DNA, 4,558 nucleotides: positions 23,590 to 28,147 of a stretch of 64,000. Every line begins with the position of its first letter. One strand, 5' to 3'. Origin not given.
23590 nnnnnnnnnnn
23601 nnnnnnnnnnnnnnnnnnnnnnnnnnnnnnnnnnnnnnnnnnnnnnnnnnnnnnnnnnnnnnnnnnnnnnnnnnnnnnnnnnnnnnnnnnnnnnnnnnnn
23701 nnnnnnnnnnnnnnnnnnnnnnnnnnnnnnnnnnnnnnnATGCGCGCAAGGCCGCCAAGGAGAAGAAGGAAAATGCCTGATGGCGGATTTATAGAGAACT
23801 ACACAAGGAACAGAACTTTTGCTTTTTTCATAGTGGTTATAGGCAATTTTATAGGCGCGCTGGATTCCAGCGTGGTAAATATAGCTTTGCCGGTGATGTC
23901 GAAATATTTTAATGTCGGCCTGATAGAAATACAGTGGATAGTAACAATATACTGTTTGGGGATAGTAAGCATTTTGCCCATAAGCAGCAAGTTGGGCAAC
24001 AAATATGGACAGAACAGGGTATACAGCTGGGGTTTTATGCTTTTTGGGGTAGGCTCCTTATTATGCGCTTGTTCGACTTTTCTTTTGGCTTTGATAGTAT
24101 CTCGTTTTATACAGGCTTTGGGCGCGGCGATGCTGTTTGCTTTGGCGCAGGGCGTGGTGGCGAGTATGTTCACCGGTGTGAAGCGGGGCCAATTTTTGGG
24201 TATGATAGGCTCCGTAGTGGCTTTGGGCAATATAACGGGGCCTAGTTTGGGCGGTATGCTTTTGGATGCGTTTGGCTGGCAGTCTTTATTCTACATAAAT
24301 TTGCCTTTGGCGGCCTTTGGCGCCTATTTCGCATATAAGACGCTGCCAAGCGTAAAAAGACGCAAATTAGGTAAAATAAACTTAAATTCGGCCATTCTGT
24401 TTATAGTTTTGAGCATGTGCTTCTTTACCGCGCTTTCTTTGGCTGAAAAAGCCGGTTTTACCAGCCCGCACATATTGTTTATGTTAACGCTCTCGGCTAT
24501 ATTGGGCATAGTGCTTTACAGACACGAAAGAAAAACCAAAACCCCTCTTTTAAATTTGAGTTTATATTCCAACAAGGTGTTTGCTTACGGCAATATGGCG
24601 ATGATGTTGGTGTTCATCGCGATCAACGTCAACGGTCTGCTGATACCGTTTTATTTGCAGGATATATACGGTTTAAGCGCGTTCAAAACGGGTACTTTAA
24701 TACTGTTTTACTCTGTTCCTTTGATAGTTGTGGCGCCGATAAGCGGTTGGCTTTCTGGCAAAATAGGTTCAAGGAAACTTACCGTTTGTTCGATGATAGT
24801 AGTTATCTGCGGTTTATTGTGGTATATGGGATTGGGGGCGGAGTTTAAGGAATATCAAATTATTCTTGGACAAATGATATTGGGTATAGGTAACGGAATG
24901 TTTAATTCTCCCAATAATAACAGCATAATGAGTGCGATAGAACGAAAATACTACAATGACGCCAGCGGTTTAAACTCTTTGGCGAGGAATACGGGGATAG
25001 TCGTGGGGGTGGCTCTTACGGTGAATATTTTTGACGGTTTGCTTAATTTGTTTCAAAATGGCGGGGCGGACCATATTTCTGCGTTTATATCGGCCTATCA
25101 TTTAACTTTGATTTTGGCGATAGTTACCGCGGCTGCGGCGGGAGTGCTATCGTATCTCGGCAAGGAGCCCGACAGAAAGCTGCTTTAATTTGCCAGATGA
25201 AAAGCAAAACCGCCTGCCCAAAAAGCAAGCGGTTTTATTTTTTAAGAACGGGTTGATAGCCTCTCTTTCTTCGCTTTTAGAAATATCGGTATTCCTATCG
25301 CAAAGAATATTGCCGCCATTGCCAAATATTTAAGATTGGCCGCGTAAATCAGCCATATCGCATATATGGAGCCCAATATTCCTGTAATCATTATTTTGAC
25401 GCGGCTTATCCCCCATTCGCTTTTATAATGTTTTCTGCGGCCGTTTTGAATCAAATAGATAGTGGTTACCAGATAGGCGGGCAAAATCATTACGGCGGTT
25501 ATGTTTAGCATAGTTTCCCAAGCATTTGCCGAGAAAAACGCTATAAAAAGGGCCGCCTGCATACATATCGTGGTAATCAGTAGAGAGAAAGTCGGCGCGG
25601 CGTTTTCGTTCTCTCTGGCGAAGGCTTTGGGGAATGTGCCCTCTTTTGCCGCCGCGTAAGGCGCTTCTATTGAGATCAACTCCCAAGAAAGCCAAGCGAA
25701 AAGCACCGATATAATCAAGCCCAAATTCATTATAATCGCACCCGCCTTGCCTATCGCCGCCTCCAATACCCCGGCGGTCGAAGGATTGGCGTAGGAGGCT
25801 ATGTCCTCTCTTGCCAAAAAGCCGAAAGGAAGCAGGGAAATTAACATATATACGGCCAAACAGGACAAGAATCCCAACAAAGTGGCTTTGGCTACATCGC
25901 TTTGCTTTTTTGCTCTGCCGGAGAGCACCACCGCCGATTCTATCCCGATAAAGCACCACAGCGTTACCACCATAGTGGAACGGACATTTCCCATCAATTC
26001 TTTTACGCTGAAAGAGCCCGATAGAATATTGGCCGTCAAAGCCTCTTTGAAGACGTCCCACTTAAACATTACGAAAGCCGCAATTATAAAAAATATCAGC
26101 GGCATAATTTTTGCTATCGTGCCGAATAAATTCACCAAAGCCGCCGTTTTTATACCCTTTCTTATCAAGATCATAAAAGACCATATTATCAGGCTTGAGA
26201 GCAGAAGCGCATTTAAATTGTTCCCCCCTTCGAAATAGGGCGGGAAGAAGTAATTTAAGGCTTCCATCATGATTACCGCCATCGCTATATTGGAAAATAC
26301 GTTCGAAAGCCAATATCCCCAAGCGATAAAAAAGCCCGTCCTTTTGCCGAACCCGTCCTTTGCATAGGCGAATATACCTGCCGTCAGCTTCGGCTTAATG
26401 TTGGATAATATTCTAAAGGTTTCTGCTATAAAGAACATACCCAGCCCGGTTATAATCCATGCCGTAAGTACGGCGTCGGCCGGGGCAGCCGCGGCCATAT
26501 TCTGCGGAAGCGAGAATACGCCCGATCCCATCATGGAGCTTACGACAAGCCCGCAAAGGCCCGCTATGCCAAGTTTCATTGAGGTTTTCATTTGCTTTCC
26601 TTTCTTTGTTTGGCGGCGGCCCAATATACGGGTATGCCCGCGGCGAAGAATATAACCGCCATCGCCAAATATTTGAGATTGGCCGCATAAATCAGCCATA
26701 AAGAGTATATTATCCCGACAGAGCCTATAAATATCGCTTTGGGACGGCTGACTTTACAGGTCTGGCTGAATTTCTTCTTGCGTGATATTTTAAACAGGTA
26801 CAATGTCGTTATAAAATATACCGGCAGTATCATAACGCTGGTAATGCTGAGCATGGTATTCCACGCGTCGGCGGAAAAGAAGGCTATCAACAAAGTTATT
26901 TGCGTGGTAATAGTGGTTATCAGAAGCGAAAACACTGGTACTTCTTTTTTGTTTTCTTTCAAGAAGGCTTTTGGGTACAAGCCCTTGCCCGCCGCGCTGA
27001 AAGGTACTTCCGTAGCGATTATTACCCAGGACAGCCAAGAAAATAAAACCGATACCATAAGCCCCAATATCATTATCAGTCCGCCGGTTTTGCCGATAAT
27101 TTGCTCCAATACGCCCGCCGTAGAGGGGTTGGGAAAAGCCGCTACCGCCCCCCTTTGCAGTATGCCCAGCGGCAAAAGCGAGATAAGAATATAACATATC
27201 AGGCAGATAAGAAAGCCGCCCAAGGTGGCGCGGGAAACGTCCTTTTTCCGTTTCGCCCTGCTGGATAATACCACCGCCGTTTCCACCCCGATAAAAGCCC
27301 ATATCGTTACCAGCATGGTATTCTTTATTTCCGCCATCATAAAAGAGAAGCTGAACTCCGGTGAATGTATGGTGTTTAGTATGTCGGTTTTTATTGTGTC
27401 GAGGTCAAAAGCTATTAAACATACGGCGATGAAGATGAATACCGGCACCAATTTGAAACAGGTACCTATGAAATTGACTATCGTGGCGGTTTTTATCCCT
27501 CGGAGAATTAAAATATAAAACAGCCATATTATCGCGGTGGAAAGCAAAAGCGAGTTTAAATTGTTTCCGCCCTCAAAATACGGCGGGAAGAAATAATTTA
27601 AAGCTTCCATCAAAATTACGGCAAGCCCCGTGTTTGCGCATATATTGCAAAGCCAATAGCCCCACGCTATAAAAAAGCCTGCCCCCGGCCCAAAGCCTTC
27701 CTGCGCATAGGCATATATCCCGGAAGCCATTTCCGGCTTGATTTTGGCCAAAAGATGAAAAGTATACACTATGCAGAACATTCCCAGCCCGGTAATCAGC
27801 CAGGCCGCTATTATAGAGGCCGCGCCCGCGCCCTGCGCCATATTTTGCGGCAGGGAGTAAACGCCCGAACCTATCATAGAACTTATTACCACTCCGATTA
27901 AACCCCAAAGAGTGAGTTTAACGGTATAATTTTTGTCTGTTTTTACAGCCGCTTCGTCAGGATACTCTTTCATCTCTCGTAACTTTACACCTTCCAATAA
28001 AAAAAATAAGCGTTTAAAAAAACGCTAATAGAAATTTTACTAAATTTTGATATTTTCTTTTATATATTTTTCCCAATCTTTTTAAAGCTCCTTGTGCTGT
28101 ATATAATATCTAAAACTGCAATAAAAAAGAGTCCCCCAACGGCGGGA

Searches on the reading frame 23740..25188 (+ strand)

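Call 11: search_protein_families(library=pfam, proteins=[window:23740-25188:+], max_evalue=0.001)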
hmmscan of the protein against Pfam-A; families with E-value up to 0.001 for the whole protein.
window:23740-25188:+ (482 aa): 2 families
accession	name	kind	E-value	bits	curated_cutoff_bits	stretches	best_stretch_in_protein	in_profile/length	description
PF07690.21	MFS_1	-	1.8e-64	218.3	33.4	2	33-423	2-346/347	Major Facilitator Superfamily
PF13347.12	MFS_2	-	0.00054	19.1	27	0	7-180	206-386/427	MFS/sugar transport protein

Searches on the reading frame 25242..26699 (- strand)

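Call 11: search_protein_families(library=pfam, proteins=[window:25242-26699:-], max_evalue=0.001)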
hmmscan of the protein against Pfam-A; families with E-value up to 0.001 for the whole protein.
window:25242-26699:- (485 aa): 3 families
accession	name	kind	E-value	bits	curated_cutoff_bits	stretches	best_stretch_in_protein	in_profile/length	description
PF13520.12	AA_permease_2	-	5.6e-52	177.5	27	1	46-451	4-404/427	Amino acid permease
PF00324.27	AA_permease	-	5.6e-23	81.8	24.6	1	54-461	8-419/470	Amino acid permease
PF03845.19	Spore_permease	-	2.2e-05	23.9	23.4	1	50-300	9-239/321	Spore germination protein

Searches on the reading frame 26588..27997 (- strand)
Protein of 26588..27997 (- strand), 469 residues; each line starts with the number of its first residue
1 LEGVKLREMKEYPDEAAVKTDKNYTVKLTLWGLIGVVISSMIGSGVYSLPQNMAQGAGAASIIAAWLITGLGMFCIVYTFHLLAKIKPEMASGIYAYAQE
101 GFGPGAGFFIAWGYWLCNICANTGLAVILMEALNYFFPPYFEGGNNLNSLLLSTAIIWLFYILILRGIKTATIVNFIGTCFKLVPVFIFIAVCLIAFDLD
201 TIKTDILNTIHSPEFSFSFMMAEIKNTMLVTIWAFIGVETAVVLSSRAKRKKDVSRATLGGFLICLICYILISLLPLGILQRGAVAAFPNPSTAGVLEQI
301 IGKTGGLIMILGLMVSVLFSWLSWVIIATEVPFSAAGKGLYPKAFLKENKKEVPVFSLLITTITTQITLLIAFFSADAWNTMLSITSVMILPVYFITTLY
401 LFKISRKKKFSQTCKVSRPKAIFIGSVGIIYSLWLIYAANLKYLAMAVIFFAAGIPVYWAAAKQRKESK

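Call 40: search_protein_families(library=pfam, proteins=[window:26588-27997:-], max_evalue=0.00001)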
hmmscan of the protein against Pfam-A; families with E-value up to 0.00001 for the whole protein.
window:26588-27997:- (469 aa): 2 families
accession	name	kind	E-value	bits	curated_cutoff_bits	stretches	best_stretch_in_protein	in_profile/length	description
PF13520.12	AA_permease_2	-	1.4e-58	199.3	27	1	28-440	1-405/427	Amino acid permease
PF00324.27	AA_permease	-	6.8e-29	101.3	24.6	1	37-464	6-440/470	Amino acid permease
